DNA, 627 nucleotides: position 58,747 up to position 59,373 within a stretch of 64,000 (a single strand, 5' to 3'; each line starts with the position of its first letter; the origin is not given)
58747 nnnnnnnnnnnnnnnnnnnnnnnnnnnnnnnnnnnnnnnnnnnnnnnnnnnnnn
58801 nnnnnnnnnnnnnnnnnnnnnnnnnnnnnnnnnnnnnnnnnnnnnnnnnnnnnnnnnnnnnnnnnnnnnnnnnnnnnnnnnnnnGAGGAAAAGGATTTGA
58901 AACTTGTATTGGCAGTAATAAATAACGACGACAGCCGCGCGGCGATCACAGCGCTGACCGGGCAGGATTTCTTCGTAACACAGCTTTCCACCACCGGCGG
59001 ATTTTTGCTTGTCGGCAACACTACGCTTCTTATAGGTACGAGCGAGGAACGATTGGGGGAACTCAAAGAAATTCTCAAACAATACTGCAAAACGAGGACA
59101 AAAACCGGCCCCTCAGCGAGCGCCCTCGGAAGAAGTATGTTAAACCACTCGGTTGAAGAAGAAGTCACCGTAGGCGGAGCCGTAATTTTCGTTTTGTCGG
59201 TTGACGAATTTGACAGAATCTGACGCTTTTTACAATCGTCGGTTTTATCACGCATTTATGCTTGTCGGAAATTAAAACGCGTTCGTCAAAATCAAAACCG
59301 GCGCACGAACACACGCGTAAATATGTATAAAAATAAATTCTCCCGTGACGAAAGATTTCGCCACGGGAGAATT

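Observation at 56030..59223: Tightly coupled operon: ABC exporter with an extra N-terminal zinc-ribbon module, a DUF1854 protein, and a PII-like c-di-AMP receptor (DarA) outside its usual context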

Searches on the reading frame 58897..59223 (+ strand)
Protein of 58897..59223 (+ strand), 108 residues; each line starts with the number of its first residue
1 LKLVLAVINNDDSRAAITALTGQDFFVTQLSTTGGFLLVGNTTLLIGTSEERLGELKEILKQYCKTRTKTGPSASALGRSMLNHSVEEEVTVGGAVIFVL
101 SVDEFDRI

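Call 6: search_protein_families(library=pfam, proteins=[window:58897-59223:+], max_evalue=0.01)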
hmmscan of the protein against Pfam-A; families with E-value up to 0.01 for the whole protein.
window:58897-59223:+ (108 aa): 1 family
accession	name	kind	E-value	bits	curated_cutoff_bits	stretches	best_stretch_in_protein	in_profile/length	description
PF06153.16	CdAMP_rec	-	2.6e-30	105.3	27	1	1-107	1-108/109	Cyclic-di-AMP receptor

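Call 7: search_protein_families(library=ncbifam, proteins=[window:58897-59223:+], max_evalue=0.01)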
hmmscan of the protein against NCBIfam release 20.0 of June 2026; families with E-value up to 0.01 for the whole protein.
window:58897-59223:+ (108 aa): 1 family
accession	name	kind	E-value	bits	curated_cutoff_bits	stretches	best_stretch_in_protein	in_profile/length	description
NF058593.1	CycDAmpRcpDarA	equivalog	5.9e-28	97.5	140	1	1-107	1-109/110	cyclic di-AMP receptor DarA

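Call 12: find_homologous_proteins(query=window:58897-59223:+)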
Query window:58897-59223:+ (108 aa): 583 proteins with E <= 0.001 among 596 candidates; the best 120 are listed.
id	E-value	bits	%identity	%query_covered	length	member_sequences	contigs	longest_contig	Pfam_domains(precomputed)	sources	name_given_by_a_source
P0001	8.1e-58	211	94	100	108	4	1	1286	PF06153.17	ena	-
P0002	2.2e-51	190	86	100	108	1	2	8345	PF06153.17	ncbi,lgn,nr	ncbi:MAG: cyclic-di-AMP receptor [Clostridia bacterium]|nr:cyclic-di-AMP receptor [Clostridia bacter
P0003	4.7e-50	186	82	100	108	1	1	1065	PF06153.17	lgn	-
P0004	3.4e-48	180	81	100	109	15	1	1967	PF06153.17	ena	-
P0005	4.8e-48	179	81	100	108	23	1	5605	PF06153.17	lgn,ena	-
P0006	5.6e-48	179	80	100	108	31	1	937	PF06153.17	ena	-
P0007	9.8e-48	178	79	100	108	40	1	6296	PF06153.17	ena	-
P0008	1.7e-47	178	79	100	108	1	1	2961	PF06153.17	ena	-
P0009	2.1e-47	177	78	100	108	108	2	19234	PF06153.17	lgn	-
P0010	2.3e-47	177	79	100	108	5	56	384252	PF06153.17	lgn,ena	-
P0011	5.3e-47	176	79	100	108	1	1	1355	PF06153.17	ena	-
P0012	7.3e-47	176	79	100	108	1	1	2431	PF06153.17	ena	-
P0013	1.2e-46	175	79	100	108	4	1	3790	PF06153.17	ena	-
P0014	2.6e-46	174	78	100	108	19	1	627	PF06153.17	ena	-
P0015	1.2e-45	172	77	100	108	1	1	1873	PF06153.17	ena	-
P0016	1.2e-45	172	77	100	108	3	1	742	PF06153.17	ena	-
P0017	1.6e-45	171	76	100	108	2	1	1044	PF06153.17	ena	-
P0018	1.8e-45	171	77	100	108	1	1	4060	PF06153.17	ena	-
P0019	2.2e-45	171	76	100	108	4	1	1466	PF06153.17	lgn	-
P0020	5.3e-45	170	76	100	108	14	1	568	PF06153.17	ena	-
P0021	8.3e-45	169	75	99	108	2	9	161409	PF06153.17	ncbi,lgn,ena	-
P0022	3.9e-42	160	71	100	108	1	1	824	PF06153.17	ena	-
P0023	3.6e-41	157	77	100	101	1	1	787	PF06153.17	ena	-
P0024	5.0e-40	154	72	100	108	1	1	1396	PF06153.17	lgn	-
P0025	9.1e-40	153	100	70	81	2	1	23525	PF06153.17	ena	-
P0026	5.8e-38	147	65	100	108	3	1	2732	PF06153.17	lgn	-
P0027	1.6e-37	146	84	80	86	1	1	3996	PF06153.17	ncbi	ncbi:MAG: cyclic-di-AMP receptor [Eubacteriales bacterium]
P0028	3.6e-37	144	63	100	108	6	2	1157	PF06153.17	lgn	-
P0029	1.5e-36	142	75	82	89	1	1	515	PF06153.17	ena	-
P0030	2.4e-36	142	64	100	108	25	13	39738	PF06153.17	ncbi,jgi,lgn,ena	jgi:uncharacterized protein YaaQ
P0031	4.0e-35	138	60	100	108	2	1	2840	PF06153.17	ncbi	-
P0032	9.9e-35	137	58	100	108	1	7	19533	PF06153.17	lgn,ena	-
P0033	1.4e-34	136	63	100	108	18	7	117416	PF06153.17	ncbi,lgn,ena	-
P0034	1.6e-34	136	58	100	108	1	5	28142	PF06153.17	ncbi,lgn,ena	-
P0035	2.5e-34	135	61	100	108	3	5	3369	PF06153.17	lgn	-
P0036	2.5e-34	135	59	100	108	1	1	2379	PF06153.17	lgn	-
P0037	2.6e-34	135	60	100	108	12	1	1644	PF06153.17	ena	-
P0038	5.4e-34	134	58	100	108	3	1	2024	PF06153.17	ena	-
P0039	5.8e-34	134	62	100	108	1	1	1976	PF06153.17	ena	-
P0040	8.8e-34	134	61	100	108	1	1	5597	PF06153.17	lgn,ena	-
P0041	9.3e-34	134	61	100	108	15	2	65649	PF06153.17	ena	-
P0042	2.3e-33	132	59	100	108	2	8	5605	PF06153.17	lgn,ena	-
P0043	3.0e-33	132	60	100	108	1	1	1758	PF06153.17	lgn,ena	-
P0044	4.1e-33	132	57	100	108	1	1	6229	PF06153.17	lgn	-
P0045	5.5e-33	131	60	100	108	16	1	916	PF06153.17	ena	-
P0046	5.8e-33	131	60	100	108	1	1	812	PF06153.17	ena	-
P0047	6.3e-33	131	60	100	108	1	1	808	PF06153.17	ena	-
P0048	7.9e-33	131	56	100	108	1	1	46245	PF06153.17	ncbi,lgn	-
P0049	9.9e-33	130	62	99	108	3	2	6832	PF06153.17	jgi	-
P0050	1.1e-32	130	58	100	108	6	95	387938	PF06153.17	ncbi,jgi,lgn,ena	-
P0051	1.1e-32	130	59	100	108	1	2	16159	PF06153.17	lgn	-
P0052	1.2e-32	130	56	100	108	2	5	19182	PF06153.17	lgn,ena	-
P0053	1.4e-32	130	58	100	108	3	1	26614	PF06153.17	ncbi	-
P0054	1.9e-32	129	54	100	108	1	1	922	PF06153.17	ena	-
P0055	3.4e-32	129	60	100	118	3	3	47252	PF06153.17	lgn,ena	-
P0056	3.6e-32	128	55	100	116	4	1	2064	PF06153.17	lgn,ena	-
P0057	3.8e-32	128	56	100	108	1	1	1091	PF06153.17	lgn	-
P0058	5.5e-32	128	59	100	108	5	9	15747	PF06153.17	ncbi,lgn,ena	-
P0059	6.2e-32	128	56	100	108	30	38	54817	PF06153.17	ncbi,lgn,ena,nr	ncbi:MAG: cyclic-di-AMP receptor [Clostridia bacterium]|nr:cyclic-di-AMP receptor [Clostridia bacter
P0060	9.0e-32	127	56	100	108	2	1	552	PF06153.17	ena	-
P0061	1.3e-31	127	61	96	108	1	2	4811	PF06153.17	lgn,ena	-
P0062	1.5e-31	127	56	100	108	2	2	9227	PF06153.17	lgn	-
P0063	1.5e-31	126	56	100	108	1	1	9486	PF06153.17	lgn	-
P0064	2.9e-31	126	57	100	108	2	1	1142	PF06153.17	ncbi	-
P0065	3.1e-31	125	59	100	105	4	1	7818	PF06153.17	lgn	-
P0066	3.3e-31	125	60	96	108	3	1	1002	PF06153.17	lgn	-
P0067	3.4e-31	125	58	100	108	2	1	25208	PF06153.17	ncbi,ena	-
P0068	3.9e-31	125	58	100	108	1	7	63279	PF06153.17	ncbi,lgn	-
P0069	4.3e-31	125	54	100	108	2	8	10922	PF06153.17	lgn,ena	-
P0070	4.3e-31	125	59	100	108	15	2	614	PF06153.17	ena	-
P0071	4.5e-31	125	57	100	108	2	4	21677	PF06153.17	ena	-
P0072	4.5e-31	125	55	100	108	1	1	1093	PF06153.17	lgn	-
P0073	4.6e-31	125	58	100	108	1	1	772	PF06153.17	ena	-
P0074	5.4e-31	125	58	99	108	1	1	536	PF06153.17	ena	-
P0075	7.5e-31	124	58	100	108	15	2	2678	PF06153.17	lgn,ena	-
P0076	7.6e-31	124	60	100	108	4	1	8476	PF06153.17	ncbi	-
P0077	8.4e-31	124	56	100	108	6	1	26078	PF06153.17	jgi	-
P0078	9.6e-31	124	54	99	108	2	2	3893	PF06153.17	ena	-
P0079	1.0e-30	124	54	100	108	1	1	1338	PF06153.17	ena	-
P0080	1.1e-30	124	54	99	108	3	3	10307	PF06153.17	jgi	-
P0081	1.3e-30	123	58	100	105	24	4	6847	PF06153.17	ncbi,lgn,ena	-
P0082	1.4e-30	123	57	100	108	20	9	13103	PF06153.17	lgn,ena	-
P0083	1.4e-30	123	55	100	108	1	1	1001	PF06153.17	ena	-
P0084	1.4e-30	123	60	100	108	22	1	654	PF06153.17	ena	-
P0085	1.4e-30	123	54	99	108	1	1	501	PF06153.17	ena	-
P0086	1.5e-30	123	57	100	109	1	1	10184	PF06153.17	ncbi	-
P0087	1.5e-30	123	58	100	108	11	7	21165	PF06153.17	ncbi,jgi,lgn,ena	jgi:uncharacterized protein YaaQ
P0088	1.6e-30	123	55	100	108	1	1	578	PF06153.17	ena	-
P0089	1.6e-30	123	56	100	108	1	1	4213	PF06153.17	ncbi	ncbi:MAG: cyclic-di-AMP receptor [Oscillospiraceae bacterium]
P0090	1.7e-30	123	57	100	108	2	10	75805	PF06153.17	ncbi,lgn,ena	-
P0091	1.9e-30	123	58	100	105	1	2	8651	PF06153.17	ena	-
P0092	2.0e-30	123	55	100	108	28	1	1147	PF06153.17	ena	-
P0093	2.1e-30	123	59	100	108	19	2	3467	PF06153.17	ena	-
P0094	2.1e-30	123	56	100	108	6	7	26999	PF06153.17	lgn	-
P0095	2.6e-30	122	55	99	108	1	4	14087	PF06153.17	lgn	-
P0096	2.7e-30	122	55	100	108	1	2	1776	PF06153.17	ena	-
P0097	2.7e-30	122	57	100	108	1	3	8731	PF06153.17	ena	-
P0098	2.9e-30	122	53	99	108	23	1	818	PF06153.17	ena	-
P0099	2.9e-30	122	56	99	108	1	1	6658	PF06153.17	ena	-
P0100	3.0e-30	122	56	100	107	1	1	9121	PF06153.17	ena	-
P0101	3.0e-30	122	56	100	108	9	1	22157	PF06153.17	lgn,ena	-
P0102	3.4e-30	122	53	100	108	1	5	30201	PF06153.17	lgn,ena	-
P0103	3.4e-30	122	56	100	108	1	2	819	PF06153.17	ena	-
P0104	3.5e-30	122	56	100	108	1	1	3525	PF06153.17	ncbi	-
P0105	3.9e-30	122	56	96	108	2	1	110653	PF06153.17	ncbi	-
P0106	4.1e-30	122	59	100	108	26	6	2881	PF06153.17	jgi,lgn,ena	jgi:uncharacterized protein YaaQ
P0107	4.3e-30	122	53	99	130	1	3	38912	PF06153.17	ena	-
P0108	4.6e-30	122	56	100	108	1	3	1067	PF06153.17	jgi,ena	jgi:uncharacterized protein YaaQ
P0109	5.2e-30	122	57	100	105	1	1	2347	PF06153.17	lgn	-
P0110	5.7e-30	121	52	100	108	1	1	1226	PF06153.17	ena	-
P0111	5.7e-30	121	56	100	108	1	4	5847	PF06153.17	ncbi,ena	-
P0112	5.8e-30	121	54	100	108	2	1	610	PF06153.17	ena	-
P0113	6.5e-30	121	54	100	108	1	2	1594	PF06153.17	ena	-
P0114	6.9e-30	121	58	100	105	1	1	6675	PF06153.17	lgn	-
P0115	7.0e-30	121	57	100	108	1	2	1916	PF06153.17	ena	-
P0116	7.1e-30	121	57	100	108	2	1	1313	PF06153.17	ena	-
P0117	7.2e-30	121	58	100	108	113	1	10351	PF06153.17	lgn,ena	-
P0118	7.6e-30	121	54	100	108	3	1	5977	PF06153.17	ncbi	-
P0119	7.9e-30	121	55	99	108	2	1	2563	PF06153.17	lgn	-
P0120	8.0e-30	121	56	99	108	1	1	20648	PF06153.17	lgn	-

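Call 18: find_encoding_contigs(protein=P0050, flank=8000, max_places=3)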
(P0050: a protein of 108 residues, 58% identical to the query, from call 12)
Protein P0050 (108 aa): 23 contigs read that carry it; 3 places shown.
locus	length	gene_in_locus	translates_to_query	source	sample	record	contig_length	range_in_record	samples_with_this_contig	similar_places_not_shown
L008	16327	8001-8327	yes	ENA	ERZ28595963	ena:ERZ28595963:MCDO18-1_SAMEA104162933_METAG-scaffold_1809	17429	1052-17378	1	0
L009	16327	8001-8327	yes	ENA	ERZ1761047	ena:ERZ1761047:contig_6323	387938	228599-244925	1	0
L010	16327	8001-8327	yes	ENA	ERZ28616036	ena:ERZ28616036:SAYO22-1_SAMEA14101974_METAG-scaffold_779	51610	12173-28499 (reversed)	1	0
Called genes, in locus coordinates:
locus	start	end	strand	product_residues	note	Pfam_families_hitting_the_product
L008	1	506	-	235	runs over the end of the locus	PF19538:DUF6062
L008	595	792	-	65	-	PF07878:RHH_5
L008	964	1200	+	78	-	PF01381:HTH_3 (weak)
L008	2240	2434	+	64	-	PF10723:RepB-RCR_reg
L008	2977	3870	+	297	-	PF07934:OGG_N, PF00730:HhH-GPD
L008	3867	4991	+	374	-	PF06925:MGDG_synth, PF00534:Glycos_transf_1 (weak), PF04101:Glyco_tran_28_C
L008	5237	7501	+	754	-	PF00664:ABC_membrane, PF00005:ABC_tran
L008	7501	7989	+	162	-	PF08909:DUF1854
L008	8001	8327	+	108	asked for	PF06153:CdAMP_rec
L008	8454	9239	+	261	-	PF01636:APH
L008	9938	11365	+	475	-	PF01554:MatE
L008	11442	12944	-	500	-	PF01547:SBP_bac_1 (weak), PF13416:SBP_bac_8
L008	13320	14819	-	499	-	-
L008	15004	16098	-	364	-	PF00150:Cellulase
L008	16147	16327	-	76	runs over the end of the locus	?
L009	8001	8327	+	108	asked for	PF06153:CdAMP_rec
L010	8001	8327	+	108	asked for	PF06153:CdAMP_rec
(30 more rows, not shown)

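Call 19: find_encoding_contigs(protein=P0033, flank=8000, max_places=2)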
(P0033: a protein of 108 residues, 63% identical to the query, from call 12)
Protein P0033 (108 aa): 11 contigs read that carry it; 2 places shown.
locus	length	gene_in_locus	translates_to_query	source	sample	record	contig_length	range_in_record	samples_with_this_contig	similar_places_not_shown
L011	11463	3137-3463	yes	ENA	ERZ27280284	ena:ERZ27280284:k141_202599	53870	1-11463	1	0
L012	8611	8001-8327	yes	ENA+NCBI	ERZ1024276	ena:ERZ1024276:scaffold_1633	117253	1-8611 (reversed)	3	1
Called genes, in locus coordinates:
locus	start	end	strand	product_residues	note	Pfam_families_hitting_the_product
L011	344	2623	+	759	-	PF00664:ABC_membrane, PF00005:ABC_tran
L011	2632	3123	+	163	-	PF08909:DUF1854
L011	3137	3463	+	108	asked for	PF06153:CdAMP_rec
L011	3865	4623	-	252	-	-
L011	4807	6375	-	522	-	PF01676:Metalloenzyme, PF06415:iPGM_N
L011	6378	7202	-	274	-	PF13604:AAA_30 (weak), PF01712:dNK (faint), PF02223:Thymidylate_kin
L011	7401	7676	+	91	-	PF01371:Trp_repressor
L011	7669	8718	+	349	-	PF13393:tRNA-synt_His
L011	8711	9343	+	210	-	PF01634:HisG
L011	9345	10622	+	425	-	PF00815:Histidinol_dh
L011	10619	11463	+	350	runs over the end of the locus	PF00155:Aminotran_1_2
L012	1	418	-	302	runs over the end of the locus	PF00890:FAD_binding_2 (faint), PF01134:GIDA (faint), PF01266:DAO (faint), PF03486:HI0933_like (faint), PF07992:Pyr_redox_2, PF12831:FAD_oxidored (weak), PF13738:Pyr_redox_3, PF00070:Pyr_redox, +1 more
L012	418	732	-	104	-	PF00085:Thioredoxin, PF14595:Thioredoxin_9, PF13899:Thioredoxin_7 (faint), PF13098:Thioredoxin_2, PF13905:Thioredoxin_8 (weak)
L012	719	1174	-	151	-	PF22381:Staph_reg_Sar_Rot, PF01047:MarR, PF12802:MarR_2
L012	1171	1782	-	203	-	PF00255:GSHPx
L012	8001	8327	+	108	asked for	PF06153:CdAMP_rec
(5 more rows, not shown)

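Call 20: find_encoding_contigs(protein=P0105, flank=8000, max_places=2)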
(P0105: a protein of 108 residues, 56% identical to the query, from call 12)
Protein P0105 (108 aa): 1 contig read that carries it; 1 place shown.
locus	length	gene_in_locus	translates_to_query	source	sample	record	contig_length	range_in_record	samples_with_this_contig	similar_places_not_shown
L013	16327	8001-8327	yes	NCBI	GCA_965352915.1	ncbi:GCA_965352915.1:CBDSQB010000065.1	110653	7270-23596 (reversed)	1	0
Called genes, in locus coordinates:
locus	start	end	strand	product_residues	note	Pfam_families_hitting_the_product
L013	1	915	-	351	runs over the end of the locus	PF07136:DUF1385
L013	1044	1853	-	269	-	PF02311:AraC_binding, PF07883:Cupin_2, PF00165:HTH_AraC, PF12833:HTH_18, PF00165:HTH_AraC (weak)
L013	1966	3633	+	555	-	PF04616:Glyco_hydro_43, PF03422:CBM_6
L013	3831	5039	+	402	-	PF00331:Glyco_hydro_10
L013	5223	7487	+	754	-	PF00664:ABC_membrane, PF00005:ABC_tran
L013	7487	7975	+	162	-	PF08909:DUF1854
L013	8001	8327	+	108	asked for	PF06153:CdAMP_rec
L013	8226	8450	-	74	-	-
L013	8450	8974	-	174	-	PF06574:FAD_syn, PF01467:CTP_transf_like (faint)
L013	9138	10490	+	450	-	PF13375:RnfC_N, PF01512:Complex1_51K, PF10531:SLBB, PF13183:Fer4_8 (weak), PF13237:Fer4_10 (weak)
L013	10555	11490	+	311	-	PF03116:NQR2_RnfD_RnfE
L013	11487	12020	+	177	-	PF04205:FMN_bind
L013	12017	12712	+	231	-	PF02508:Rnf-Nqr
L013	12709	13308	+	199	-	PF02508:Rnf-Nqr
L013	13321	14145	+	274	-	PF04060:FeS, PF25160:LdpA_Fe-S-bd (weak), PF14697:Fer4_21 (weak), PF00037:Fer4 (weak), PF12838:Fer4_7, PF13187:Fer4_9 (weak), PF12838:Fer4_7, PF13187:Fer4_9 (weak), +7 more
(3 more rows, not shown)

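Call 22: search_solved_structures(query=window:58897-59223:+, max_evalue=0.01, show_alignments=3)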
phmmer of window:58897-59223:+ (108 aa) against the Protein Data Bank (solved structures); distinct sequences matched with E-value up to 0.01: 6.
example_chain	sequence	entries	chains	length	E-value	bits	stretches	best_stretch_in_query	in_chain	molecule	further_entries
4rww_A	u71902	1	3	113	2.3e-20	76.2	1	1-106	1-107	Lmo2692 protein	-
4rwx_A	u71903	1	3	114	2.3e-20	76.1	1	1-106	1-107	Lmo2692 protein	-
4rle_A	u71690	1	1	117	2.8e-18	69.4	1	1-107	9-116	Uncharacterized protein YaaQ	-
4d3g_A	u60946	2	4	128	1.2e-17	67.5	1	1-106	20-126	PSTA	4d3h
4wk1_A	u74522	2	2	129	1.2e-17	67.5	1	1-106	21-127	PstA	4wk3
3m05_A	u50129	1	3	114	2.5e-16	63.2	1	2-107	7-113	uncharacterized protein PEPE_1480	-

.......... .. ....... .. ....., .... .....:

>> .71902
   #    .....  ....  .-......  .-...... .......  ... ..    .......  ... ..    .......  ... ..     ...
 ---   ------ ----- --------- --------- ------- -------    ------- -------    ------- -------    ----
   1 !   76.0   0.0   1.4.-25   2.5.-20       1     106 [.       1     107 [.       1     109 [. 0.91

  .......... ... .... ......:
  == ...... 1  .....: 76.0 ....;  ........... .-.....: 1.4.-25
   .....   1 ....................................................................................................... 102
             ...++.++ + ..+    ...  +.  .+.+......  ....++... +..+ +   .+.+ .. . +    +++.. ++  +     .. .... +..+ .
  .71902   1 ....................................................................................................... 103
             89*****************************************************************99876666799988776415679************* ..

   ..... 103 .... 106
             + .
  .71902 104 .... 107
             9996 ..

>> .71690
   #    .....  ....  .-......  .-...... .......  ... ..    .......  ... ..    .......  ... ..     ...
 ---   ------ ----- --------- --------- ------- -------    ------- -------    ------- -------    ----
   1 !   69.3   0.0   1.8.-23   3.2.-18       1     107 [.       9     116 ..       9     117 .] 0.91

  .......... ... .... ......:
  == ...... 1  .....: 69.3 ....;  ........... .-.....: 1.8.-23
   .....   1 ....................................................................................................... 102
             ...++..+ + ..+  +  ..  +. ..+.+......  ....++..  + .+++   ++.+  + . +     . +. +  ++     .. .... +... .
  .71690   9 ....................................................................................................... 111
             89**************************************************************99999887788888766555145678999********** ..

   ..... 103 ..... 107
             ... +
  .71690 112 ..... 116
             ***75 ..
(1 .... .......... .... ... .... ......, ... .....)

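Call 57: find_encoding_contigs(protein=P0107, flank=6000, max_places=1)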
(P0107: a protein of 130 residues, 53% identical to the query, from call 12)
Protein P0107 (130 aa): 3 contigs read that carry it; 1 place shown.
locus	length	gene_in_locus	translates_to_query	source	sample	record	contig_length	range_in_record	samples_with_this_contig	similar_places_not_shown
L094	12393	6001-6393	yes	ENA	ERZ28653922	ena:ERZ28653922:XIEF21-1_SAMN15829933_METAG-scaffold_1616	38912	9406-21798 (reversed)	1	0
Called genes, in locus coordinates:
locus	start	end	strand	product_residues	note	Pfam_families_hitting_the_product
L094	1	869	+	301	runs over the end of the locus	PF00892:EamA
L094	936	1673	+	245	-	PF05175:MTS (weak)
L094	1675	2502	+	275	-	PF00590:TP_methylase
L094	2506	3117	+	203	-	-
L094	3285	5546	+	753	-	PF00664:ABC_membrane, PF00005:ABC_tran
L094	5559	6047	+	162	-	PF08909:DUF1854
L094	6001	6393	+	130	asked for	PF06153:CdAMP_rec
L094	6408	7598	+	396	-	PF00149:Metallophos (weak)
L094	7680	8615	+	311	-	PF01116:F_bP_aldolase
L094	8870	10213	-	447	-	PF02812:ELFV_dehydrog_N, PF00208:ELFV_dehydrog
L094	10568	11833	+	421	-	PF01078:Mg_chelatase (faint), PF05496:RuvB_N, PF00004:AAA, PF07728:AAA_5 (faint), PF16193:AAA_assoc_2, PF12002:MgsA_C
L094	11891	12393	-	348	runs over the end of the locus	PF02388:FemAB, PF13480:Acetyltransf_6, PF02388:FemAB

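Call 58: find_encoding_contigs(protein=P0102, flank=6000, max_places=1)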
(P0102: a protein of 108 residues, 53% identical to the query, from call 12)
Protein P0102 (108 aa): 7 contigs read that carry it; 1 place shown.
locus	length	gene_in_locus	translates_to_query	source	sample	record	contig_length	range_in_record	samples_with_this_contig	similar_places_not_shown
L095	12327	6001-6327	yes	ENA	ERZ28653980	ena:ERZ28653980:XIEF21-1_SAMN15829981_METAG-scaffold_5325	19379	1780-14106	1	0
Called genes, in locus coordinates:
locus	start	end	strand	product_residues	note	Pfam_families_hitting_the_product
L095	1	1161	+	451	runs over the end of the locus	PF00595:PDZ (weak), PF17820:PDZ_6, PF19238:Radical_SAM_2, PF04459:DUF512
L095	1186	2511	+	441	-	PF00350:Dynamin_N (faint), PF01926:MMR_HSR1, PF02421:FeoB_N, PF03193:RsgA_GTPase (faint), PF00009:GTP_EFTU, PF01926:MMR_HSR1, PF02421:FeoB_N, PF14714:KH_dom-like, +2 more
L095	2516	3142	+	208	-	PF02660:G3P_acyltransf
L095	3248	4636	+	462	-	PF00664:ABC_membrane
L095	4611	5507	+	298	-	PF00005:ABC_tran, PF02463:SMC_N (faint)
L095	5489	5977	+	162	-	PF08909:DUF1854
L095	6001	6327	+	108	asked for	PF06153:CdAMP_rec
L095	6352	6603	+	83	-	PF12637:TSCPD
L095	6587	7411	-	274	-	PF03009:GDPD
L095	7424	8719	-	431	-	PF07690:MFS_1, PF13347:MFS_2, PF03209:PUCC, PF07690:MFS_1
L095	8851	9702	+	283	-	PF04018:VCA0040-like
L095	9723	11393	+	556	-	PF03629:SASA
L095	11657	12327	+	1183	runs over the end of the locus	PF02463:SMC_N, PF13304:AAA_21 (weak), PF13476:AAA_23, PF13555:AAA_29 (faint), PF06470:SMC_hinge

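Call 59: search_protein_representatives(protein=window:58897-59223:+)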
Query: 108 residues. Proteins with E-value up to 0.001 (for the whole library): 1663; up to 1e-10: 447; up to 1e-30: 0. The best 150 are listed.
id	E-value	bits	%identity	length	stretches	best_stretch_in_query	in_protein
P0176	8.2e-29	116.1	51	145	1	1-107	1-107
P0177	6.6e-28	113.2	56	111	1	1-108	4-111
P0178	1.8e-27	111.8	53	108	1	1-107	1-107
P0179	4.6e-27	110.5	52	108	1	1-107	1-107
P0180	3.7e-25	104.4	53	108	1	1-108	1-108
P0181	4.7e-25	104.0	53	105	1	1-107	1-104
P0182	1.9e-24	102.1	39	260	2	2-107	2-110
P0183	4.3e-24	100.9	49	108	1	1-104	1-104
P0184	8.0e-23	96.9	39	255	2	1-107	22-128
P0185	4.3e-22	94.5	35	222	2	1-107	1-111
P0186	5.3e-22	94.2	40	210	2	3-105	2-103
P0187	8.3e-22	93.6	49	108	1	1-108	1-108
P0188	1.0e-21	93.3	46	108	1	1-107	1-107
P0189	1.1e-21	93.3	70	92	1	42-108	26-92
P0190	1.1e-21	93.2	34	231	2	1-104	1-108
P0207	5.7e-20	87.7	48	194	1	1-108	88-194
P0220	7.8e-19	84.1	41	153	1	1-105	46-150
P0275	5.9e-16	74.9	44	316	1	1-108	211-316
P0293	2.3e-15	73.0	45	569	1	1-107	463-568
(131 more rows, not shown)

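Call 61: search_protein_families(library=pfam, proteins=[P0275, P0293, P0207, P0182, P0184, P0220, L094:6408-7598:+], max_evalue=0.001)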
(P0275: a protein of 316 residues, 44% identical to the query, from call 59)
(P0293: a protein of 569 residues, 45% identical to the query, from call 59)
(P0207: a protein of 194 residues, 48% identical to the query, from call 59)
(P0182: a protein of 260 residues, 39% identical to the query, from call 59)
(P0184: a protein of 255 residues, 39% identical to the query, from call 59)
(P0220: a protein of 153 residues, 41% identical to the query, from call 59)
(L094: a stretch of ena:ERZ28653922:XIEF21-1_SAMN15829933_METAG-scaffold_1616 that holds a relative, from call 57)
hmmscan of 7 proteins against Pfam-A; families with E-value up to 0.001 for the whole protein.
P0275 (316 aa): 2 families
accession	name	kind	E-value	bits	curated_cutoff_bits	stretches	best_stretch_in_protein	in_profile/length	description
PF06153.16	CdAMP_rec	-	3.6e-30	104.8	27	1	211-316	1-109/109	Cyclic-di-AMP receptor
PF01554.23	MatE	-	1.9e-16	60.6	24.9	1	2-154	6-157/161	MatE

P0293 (569 aa): 10 families
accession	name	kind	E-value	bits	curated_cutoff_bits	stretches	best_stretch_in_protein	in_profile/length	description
PF01276.26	OKR_DC_1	-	8.3e-46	157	27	1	10-284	2-308/417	Orn/Lys/Arg decarboxylase, major domain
PF06153.16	CdAMP_rec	-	1.5e-34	118.9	27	1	463-568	1-108/109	Cyclic-di-AMP receptor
PF00266.25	Aminotran_5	-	2.9e-12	46.7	21.5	1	66-220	48-203/371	Aminotransferase class-V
PF00155.27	Aminotran_1_2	-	5.3e-12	46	19.7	1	64-195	45-190/361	Aminotransferase class I and II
PF01041.23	DegT_DnrJ_EryC1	-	9e-12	45.3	19.8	1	65-227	28-183/360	DegT/DnrJ/EryC1/StrS aminotransferase family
PF03711.20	OKR_DC_1_C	-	2e-08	35.1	24.2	1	384-432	56-104/132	Orn/Lys/Arg decarboxylase, C-terminal domain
PF01053.26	Cys_Met_Meta_PP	-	4.5e-08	32.5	27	1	75-218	67-198/381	Cys/Met metabolism PLP-dependent enzyme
PF05889.19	SepSecS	-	6.8e-08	32.1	21.1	1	82-195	82-196/389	O-phosphoseryl-tRNA(Sec) selenium transferase, SepSecS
PF01212.27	Beta_elim_lyase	-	0.00014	21.7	27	1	62-192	33-170/288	Beta-eliminating lyase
PF00464.25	SHMT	-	0.00093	18.4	27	0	158-226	171-240/399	Serine hydroxymethyltransferase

P0207 (194 aa): 1 family
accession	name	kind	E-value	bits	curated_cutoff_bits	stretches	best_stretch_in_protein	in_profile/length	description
PF06153.16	CdAMP_rec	-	3.2e-37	127.5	27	1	88-194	1-109/109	Cyclic-di-AMP receptor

P0182 (260 aa): 1 family
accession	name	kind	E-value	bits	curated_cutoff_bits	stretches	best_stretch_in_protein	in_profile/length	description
PF06153.16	CdAMP_rec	-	1e-49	167.7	27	2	1-110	1-108/109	Cyclic-di-AMP receptor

P0184 (255 aa): 1 family
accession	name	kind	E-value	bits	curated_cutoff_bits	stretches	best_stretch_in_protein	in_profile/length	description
PF06153.16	CdAMP_rec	-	1.6e-47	160.6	27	2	22-128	1-108/109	Cyclic-di-AMP receptor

P0220 (153 aa): 1 family
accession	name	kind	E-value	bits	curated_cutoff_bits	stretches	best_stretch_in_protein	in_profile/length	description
PF06153.16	CdAMP_rec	-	5.9e-29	100.9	27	1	46-151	1-107/109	Cyclic-di-AMP receptor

L094:6408-7598:+ (396 aa): 1 family
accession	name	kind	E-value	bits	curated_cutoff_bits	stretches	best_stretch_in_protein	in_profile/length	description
PF00149.33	Metallophos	-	1.1e-05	26.4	21.5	1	37-237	2-166/191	Calcineurin-like phosphoesterase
